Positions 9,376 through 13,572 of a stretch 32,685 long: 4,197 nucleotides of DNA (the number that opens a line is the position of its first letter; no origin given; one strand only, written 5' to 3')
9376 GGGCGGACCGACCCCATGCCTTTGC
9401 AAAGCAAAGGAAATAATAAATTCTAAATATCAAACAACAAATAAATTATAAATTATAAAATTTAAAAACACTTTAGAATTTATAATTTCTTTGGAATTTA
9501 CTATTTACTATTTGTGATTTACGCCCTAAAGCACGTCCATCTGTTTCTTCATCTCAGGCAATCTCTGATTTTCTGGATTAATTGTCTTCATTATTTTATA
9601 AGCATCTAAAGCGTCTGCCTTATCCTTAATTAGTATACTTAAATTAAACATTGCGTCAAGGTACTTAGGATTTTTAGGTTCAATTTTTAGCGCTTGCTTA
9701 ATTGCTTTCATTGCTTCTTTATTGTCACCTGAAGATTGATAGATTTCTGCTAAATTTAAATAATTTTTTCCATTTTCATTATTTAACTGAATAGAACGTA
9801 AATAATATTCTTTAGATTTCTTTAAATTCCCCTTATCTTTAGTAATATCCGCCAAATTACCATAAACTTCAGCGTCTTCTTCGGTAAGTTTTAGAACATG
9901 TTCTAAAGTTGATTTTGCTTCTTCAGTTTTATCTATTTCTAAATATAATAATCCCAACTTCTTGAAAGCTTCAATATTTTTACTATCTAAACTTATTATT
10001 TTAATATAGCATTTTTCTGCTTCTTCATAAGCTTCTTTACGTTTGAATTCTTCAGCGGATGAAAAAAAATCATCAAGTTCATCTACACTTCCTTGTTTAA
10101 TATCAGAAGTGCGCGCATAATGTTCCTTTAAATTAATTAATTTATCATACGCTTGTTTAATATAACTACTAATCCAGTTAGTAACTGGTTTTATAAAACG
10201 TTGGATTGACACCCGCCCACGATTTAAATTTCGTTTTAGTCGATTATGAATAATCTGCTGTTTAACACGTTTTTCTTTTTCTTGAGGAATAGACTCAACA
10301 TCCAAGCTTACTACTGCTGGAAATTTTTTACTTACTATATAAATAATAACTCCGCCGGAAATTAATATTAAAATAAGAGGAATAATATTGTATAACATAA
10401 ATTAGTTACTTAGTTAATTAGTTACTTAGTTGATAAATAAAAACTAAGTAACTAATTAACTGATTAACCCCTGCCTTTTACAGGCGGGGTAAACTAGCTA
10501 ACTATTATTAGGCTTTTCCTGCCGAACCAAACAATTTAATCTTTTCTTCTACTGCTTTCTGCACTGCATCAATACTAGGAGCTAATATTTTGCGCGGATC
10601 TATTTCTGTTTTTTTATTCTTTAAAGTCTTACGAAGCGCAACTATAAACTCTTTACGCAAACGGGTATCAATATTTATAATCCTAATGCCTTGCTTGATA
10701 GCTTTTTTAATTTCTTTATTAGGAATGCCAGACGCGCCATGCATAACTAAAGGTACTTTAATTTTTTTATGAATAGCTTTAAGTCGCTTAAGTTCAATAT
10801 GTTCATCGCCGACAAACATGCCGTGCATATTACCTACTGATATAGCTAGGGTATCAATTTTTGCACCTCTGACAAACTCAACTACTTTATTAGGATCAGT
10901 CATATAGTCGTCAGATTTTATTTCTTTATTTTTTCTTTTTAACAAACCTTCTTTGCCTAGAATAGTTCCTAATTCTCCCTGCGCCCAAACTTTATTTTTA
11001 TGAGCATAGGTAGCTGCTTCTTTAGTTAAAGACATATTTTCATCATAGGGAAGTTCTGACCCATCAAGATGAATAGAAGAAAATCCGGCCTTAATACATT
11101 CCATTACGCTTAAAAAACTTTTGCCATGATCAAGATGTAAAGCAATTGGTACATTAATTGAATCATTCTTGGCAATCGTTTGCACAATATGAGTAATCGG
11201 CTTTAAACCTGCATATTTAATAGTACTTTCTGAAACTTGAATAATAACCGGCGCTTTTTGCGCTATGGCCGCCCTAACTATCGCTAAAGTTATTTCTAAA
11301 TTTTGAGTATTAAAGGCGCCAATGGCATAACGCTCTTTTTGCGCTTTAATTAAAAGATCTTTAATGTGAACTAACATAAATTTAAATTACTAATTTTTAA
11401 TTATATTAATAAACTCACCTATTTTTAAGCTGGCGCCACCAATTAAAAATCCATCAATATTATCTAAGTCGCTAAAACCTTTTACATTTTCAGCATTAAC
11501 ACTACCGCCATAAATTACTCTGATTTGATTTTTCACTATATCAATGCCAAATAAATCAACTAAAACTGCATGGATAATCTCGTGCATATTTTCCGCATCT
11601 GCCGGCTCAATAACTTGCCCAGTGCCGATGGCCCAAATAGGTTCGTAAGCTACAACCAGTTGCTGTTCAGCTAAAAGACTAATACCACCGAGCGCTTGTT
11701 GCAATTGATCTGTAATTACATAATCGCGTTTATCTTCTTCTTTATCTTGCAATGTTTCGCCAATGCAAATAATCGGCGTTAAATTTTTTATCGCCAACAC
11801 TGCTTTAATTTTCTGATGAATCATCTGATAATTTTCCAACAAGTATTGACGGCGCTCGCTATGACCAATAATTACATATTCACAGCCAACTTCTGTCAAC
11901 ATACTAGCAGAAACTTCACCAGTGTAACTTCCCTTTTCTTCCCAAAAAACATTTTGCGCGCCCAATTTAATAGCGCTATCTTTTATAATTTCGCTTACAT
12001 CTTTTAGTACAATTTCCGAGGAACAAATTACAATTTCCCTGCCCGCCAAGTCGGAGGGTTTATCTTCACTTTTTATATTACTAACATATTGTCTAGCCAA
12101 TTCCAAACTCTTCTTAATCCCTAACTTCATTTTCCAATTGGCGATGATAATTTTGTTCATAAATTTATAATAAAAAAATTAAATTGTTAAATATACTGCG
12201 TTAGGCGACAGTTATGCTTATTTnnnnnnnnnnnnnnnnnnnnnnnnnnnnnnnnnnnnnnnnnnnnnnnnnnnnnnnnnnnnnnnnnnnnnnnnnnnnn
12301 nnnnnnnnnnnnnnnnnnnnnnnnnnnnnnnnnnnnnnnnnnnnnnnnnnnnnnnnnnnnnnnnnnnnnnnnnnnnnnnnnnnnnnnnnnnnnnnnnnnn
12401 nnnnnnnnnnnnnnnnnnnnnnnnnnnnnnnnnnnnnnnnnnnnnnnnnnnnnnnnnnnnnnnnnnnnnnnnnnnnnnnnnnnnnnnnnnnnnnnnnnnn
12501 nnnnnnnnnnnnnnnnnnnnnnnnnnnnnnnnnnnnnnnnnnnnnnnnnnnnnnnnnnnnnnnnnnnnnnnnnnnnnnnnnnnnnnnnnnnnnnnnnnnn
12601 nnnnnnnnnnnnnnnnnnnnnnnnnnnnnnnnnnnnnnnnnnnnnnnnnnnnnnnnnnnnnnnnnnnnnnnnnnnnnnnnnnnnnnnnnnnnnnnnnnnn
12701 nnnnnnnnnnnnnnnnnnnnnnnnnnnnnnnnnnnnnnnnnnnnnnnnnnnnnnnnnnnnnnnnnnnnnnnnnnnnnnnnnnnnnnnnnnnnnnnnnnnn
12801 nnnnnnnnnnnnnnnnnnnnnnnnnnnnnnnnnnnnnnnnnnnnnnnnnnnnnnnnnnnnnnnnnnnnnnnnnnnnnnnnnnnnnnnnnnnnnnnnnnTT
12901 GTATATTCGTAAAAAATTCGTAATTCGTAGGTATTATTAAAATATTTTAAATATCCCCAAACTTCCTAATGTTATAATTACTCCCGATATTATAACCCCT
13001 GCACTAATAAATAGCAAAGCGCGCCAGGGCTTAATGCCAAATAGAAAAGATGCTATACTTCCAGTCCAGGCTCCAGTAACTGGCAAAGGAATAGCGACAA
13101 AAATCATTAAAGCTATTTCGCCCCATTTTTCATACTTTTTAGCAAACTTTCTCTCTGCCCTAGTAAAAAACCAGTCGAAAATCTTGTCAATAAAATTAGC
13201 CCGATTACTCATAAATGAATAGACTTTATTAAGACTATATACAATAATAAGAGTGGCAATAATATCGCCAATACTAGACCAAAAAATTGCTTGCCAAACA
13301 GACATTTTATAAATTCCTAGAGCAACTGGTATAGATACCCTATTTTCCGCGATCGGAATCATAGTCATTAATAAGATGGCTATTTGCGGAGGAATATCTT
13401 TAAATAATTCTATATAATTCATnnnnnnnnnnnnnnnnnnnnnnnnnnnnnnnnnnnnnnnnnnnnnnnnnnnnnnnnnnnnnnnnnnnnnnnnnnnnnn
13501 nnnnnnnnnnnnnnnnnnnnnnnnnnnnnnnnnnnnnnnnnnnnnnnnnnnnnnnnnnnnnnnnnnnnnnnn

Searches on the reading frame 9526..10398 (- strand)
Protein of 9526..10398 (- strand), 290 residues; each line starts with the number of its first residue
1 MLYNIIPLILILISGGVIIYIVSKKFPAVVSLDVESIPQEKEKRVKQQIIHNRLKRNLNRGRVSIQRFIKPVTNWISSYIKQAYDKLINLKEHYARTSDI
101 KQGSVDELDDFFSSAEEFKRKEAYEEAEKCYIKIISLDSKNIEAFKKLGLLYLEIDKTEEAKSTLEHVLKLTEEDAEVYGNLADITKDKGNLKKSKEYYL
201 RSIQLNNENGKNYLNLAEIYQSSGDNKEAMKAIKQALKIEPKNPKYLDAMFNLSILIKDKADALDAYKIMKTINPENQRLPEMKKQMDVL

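Call 62: search_protein_families(library=pfam, proteins=[window:9526-10398:-], max_evalue=0.001)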
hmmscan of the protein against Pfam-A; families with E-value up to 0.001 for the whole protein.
window:9526-10398:- (290 aa): 17 families
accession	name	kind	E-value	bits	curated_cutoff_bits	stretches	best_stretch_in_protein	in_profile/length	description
PF13181.12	TPR_8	-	2.7e-19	68.1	25.7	2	212-243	3-34/34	Tetratricopeptide repeat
PF07719.23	TPR_2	-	1.9e-15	56.1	27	1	213-243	4-34/34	Tetratricopeptide repeat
PF00515.34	TPR_1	-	4.4e-14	52.1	27.8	1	213-243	4-34/34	Tetratricopeptide repeat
PF13431.12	TPR_17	-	2.1e-13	49.8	24.4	0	198-229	1-32/34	Tetratricopeptide repeat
PF13424.12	TPR_12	-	9.9e-13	48.5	30.1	1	176-239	3-74/77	Tetratricopeptide repeat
PF14559.12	TPR_19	-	1.3e-12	48.3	25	2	190-250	5-65/68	Tetratricopeptide repeat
PF13428.12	TPR_14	-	2.1e-10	40.6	23.5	1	213-247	4-38/44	Tetratricopeptide repeat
PF13414.12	TPR_11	-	2.1e-10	40.5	26.8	1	119-154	5-40/42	TPR repeat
PF23914.1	TPR_CcmH_CycH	-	1.1e-09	38.8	42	1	190-277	64-154/158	Cytochrome c-type biogenesis protein H TPR domain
PF13176.12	TPR_7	-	2.7e-09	36.8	27.9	0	214-241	3-32/36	Tetratricopeptide repeat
PF13371.12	TPR_9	-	1.1e-06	29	35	0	120-177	7-64/73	Tetratricopeptide repeat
PF13374.12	TPR_10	-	2e-06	28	27.5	0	213-239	5-31/42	Tetratricopeptide repeat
PF13429.12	TPR_15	-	4.9e-05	23.3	26.2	0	211-250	147-186/280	Tetratricopeptide repeat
PF13432.12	TPR_16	-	0.00028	21.7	32.7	0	147-204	2-59/65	Tetratricopeptide repeat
PF25058.1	ARM_TT21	-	0.00035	21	27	0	157-287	22-134/155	Tetratricopeptide repeat protein 21 ARM repeat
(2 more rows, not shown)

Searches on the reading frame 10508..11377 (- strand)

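Call 62: search_protein_families(library=pfam, proteins=[window:10508-11377:-], max_evalue=0.001)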
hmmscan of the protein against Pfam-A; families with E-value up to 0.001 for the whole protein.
window:10508-11377:- (289 aa): 2 families
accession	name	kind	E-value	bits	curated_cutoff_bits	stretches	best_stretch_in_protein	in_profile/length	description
PF01116.26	F_bP_aldolase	-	6.7e-92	308.3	25.5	1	4-288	2-277/277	Fructose-bisphosphate aldolase class-II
PF05889.19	SepSecS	-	0.00074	18.8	21.1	0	151-241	130-219/389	O-phosphoseryl-tRNA(Sec) selenium transferase, SepSecS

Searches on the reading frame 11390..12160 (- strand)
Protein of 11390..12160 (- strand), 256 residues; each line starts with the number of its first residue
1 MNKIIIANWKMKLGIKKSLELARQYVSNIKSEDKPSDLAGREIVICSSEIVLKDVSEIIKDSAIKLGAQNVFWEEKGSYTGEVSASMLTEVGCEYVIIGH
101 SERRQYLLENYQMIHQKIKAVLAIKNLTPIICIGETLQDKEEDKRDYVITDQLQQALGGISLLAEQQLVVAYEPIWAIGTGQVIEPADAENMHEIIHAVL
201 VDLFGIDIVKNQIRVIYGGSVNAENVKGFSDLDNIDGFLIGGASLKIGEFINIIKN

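Call 62: search_protein_families(library=pfam, proteins=[window:11390-12160:-], max_evalue=0.001)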
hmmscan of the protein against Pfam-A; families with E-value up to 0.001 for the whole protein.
window:11390-12160:- (256 aa): 1 family
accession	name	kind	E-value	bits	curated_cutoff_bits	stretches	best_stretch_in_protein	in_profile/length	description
PF00121.24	TIM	-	6.3e-80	268.7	20.1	1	3-255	1-243/245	Triosephosphate isomerase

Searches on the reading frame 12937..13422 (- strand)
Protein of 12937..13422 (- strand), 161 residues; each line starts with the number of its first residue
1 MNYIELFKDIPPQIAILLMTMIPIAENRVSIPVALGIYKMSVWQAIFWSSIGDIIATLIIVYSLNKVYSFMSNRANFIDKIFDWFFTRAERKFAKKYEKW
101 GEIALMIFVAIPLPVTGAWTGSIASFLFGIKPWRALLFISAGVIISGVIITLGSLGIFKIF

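Call 62: search_protein_families(library=pfam, proteins=[window:12937-13422:-], max_evalue=0.001)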
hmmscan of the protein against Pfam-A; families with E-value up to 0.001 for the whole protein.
window:12937-13422:- (161 aa): 2 families
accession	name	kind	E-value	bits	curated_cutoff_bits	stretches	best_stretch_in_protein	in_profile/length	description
PF06695.16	Sm_multidrug_ex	-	2.5e-33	115.7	30.7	1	26-149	1-121/121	Putative small multi-drug export protein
PF09335.16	VTT_dom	-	1.3e-05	26.1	33.9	1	14-63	72-120/123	VTT domain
